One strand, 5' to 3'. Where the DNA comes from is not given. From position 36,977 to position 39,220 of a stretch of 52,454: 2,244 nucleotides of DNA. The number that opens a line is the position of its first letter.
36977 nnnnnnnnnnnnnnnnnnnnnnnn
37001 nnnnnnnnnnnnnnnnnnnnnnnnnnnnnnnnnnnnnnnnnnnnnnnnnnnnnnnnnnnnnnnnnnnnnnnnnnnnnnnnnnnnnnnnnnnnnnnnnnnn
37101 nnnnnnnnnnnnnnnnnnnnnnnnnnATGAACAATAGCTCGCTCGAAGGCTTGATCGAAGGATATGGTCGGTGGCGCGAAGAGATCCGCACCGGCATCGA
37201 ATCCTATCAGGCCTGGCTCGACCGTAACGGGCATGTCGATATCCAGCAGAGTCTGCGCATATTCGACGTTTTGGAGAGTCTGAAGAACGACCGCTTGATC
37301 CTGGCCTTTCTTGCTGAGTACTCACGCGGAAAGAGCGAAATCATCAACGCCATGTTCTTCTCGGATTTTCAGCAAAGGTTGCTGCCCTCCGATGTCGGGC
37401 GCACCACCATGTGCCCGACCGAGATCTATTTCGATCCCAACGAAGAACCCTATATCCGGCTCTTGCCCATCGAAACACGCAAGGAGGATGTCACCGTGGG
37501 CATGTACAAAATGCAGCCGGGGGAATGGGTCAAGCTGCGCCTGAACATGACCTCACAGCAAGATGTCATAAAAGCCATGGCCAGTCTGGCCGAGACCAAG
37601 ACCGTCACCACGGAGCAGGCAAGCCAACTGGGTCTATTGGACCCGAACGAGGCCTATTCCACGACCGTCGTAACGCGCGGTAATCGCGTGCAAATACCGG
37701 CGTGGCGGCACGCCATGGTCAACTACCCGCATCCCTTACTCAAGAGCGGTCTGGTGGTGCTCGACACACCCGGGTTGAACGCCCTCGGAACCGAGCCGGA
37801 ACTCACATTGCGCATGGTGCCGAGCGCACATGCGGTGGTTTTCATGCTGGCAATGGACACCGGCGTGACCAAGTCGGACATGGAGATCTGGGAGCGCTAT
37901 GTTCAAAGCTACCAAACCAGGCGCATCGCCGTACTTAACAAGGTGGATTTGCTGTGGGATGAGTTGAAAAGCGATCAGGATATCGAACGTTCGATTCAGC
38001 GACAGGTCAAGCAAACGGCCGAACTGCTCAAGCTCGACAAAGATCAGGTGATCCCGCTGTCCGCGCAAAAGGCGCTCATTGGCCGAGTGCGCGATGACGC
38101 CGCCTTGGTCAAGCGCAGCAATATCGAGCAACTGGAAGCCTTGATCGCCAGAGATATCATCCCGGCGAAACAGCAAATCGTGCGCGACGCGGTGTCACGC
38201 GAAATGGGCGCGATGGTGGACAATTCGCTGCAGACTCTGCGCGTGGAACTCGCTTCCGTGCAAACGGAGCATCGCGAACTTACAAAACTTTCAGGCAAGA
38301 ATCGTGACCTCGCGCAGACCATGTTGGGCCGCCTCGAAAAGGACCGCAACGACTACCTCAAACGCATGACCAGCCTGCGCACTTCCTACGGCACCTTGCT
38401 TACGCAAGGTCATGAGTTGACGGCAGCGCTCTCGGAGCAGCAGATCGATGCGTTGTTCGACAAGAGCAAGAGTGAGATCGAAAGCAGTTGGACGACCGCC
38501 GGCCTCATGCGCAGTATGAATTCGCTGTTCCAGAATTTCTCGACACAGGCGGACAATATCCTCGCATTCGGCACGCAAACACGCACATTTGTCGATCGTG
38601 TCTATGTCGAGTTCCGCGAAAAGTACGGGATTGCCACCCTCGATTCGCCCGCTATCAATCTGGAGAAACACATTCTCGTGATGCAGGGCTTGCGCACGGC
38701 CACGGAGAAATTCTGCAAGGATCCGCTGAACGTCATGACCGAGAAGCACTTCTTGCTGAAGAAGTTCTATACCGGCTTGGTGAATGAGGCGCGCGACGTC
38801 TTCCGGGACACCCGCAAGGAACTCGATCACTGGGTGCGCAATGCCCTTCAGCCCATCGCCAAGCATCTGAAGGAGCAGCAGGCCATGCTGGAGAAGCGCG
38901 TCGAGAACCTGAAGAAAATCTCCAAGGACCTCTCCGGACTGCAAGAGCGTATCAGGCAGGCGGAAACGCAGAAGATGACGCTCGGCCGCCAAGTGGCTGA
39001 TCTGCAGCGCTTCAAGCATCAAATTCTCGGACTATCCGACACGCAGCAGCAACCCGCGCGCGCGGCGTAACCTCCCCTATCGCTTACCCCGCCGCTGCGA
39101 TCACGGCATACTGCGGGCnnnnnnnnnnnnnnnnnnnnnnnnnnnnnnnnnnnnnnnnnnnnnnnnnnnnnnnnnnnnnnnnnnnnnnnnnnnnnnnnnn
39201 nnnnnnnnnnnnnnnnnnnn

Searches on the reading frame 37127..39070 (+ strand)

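Call 81: search_protein_families(library=pfam, proteins=[window:37127-39070:+], max_evalue=0.00001)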
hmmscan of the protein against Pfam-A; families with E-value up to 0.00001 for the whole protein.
window:37127-39070:+ (647 aa): 2 families
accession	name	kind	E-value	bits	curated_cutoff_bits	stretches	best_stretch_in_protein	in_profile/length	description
PF00350.29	Dynamin_N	-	3.2e-15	57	27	1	61-273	3-168/168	Dynamin family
PF00009.33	GTP_EFTU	-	7.2e-06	26.2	26.5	0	208-317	70-173/188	Elongation factor Tu GTP binding domain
